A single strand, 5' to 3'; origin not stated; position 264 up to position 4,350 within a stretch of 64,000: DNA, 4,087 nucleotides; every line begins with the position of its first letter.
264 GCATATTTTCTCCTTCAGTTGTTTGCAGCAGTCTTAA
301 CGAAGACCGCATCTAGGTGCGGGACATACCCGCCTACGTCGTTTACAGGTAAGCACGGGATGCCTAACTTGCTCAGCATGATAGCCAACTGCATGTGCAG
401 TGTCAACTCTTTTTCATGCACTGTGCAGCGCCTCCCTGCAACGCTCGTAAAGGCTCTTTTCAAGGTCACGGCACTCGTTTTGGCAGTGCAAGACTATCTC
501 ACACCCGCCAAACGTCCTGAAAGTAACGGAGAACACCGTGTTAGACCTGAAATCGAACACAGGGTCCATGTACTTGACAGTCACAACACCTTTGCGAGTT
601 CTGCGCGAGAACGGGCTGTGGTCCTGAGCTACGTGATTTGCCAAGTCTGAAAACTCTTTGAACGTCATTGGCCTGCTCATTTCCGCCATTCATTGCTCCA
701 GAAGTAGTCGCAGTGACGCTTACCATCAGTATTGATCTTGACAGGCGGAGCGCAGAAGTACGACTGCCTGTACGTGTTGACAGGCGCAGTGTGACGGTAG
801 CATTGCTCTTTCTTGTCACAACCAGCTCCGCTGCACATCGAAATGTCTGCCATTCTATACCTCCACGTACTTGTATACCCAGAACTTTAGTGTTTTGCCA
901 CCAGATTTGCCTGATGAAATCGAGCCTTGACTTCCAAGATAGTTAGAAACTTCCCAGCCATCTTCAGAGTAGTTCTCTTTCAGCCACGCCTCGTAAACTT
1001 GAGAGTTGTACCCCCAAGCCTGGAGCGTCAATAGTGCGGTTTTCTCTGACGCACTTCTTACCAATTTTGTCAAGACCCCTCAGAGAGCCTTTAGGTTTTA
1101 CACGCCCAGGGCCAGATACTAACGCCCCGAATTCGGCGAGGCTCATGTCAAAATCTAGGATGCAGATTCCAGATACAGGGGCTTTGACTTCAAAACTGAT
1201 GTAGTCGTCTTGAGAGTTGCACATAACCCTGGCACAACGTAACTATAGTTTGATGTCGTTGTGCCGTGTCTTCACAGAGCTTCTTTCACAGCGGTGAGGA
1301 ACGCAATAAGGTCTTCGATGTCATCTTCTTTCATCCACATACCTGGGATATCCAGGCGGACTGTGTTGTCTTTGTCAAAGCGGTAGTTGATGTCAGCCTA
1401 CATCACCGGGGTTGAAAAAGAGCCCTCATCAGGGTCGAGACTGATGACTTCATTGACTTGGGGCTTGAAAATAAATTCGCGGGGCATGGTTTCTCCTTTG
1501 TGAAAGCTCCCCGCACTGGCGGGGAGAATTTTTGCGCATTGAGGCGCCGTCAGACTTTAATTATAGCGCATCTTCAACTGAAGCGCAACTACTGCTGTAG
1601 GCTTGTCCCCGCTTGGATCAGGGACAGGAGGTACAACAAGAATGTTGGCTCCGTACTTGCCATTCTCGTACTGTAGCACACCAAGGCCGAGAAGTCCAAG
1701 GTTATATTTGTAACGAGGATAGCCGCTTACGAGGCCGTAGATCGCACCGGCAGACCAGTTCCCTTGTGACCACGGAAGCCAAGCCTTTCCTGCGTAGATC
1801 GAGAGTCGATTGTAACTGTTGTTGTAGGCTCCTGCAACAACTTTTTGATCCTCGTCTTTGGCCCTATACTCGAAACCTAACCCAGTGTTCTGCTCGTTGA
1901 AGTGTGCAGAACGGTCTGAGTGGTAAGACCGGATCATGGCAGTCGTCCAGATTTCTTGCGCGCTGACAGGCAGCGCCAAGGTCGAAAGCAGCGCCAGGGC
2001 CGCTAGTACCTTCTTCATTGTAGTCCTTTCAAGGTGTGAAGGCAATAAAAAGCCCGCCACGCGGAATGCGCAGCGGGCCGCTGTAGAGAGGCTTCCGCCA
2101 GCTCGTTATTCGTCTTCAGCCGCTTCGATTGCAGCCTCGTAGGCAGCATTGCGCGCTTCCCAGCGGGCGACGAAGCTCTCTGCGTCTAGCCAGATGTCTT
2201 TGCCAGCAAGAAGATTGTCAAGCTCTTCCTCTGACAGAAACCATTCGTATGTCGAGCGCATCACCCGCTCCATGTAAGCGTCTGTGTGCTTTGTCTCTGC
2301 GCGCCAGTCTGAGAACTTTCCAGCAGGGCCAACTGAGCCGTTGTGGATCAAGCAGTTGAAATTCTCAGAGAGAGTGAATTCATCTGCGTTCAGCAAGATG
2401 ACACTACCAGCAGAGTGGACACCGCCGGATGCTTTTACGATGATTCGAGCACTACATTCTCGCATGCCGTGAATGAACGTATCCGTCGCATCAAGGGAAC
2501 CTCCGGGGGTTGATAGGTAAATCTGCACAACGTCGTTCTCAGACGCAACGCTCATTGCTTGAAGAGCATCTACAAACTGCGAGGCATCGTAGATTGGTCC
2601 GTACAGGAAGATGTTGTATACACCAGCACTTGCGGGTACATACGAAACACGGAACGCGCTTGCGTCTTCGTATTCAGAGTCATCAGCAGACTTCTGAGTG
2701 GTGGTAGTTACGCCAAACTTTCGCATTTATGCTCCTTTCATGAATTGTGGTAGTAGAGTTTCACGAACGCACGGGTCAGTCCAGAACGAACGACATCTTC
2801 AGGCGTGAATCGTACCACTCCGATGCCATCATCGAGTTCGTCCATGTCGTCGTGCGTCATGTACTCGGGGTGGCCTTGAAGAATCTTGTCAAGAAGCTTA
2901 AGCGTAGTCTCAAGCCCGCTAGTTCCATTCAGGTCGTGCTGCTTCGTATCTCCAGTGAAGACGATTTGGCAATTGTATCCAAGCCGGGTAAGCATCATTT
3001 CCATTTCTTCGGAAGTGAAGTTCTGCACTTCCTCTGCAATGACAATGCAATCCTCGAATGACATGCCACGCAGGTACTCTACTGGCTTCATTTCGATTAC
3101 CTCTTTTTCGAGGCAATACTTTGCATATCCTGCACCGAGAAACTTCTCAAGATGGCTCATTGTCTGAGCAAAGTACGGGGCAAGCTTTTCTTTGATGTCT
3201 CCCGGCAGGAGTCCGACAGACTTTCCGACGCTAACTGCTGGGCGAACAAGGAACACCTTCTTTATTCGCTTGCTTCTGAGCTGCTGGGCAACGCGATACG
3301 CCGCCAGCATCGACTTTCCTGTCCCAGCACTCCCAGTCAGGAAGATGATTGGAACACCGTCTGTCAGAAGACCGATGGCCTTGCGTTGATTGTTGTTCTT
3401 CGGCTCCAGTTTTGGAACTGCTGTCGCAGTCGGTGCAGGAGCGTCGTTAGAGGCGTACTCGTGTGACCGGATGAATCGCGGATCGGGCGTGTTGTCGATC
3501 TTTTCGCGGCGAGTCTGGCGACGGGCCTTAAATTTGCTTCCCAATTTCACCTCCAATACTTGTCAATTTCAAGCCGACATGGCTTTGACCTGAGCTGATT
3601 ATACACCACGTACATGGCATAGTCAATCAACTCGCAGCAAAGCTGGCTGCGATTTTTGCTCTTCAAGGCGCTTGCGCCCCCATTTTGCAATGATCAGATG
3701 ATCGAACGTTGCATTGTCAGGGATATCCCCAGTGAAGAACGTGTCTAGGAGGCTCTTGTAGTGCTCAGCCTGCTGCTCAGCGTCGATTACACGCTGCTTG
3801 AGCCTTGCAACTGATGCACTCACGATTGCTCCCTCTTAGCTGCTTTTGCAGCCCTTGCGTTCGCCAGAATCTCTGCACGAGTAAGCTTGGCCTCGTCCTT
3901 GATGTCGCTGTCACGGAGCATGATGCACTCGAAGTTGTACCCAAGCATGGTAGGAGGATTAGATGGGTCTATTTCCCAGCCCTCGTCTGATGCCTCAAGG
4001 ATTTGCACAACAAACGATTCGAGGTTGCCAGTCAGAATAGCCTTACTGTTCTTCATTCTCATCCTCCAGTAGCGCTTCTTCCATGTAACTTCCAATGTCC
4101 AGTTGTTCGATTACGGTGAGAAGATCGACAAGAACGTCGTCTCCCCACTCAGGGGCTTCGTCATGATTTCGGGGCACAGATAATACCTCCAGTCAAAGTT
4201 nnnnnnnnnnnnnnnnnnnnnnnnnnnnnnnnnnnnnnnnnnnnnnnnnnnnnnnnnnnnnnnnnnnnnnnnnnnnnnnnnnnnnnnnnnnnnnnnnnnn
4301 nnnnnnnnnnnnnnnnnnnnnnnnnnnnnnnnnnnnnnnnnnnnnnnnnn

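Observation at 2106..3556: Early-operon PhoH-like ATPase translationally coupled to a second ClpP-like peptidase distinct from the prohead protease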

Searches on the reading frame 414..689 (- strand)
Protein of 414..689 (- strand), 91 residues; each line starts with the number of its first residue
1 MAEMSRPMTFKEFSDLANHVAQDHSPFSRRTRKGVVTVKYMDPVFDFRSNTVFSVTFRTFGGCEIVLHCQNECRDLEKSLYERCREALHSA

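Call 3: search_protein_families(library=pfam, proteins=[window:414-689:-], max_evalue=0.1)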
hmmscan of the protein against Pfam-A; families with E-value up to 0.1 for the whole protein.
window:414-689:- (91 aa): 1 family
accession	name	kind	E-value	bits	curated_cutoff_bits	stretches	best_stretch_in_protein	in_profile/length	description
PF01658.22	Inos-1-P_synth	-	0.02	15.5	27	1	31-75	67-106/107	Myo-inositol-1-phosphate synthase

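Call 4: search_protein_families(library=phrogs, proteins=[window:414-689:-], max_evalue=0.01)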
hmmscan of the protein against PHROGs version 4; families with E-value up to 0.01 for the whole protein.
window:414-689:- (91 aa): 0 families

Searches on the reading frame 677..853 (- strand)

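Call 3: search_protein_families(library=pfam, proteins=[window:677-853:-], max_evalue=0.1)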
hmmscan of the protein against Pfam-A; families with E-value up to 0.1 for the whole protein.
window:677-853:- (58 aa): 0 families

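Call 4: search_protein_families(library=phrogs, proteins=[window:677-853:-], max_evalue=0.01)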
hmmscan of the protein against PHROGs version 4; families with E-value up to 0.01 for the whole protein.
window:677-853:- (58 aa): 1 family
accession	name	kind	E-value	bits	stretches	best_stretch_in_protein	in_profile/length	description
phrog_20586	-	unknown function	2.4e-06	28.7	1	4-36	1-32/59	-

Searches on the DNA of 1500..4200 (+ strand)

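Call 6: search_dna_similar(query=window:1500-4200:+, collection=phages, mode=near, max_rows=30)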
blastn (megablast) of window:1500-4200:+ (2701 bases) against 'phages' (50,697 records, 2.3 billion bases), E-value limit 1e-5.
No match.

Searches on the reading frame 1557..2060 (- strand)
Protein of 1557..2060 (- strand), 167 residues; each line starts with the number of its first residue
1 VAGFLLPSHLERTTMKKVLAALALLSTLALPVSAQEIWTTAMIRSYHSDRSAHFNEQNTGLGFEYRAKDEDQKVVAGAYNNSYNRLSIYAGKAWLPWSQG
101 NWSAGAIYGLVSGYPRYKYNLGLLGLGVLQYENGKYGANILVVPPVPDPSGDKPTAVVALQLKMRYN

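Call 3: search_protein_families(library=pfam, proteins=[window:1557-2060:-], max_evalue=0.1)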
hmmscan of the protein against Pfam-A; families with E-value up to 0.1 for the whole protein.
window:1557-2060:- (167 aa): 1 family
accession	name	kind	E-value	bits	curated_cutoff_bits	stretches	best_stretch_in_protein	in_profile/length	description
PF07017.17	PagP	-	0.016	15.1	24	1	44-96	24-79/144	Antimicrobial peptide resistance and lipid A acylation protein PagP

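Call 4: search_protein_families(library=phrogs, proteins=[window:1557-2060:-], max_evalue=0.01)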
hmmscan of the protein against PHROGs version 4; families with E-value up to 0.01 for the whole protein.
window:1557-2060:- (167 aa): 1 family
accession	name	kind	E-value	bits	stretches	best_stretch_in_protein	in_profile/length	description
phrog_3600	-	moron, auxiliary metabolic gene and host takeover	1.9e-18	67.6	1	11-166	154-309/315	antimicrobial peptide resistance and lipid A acylation protein PagP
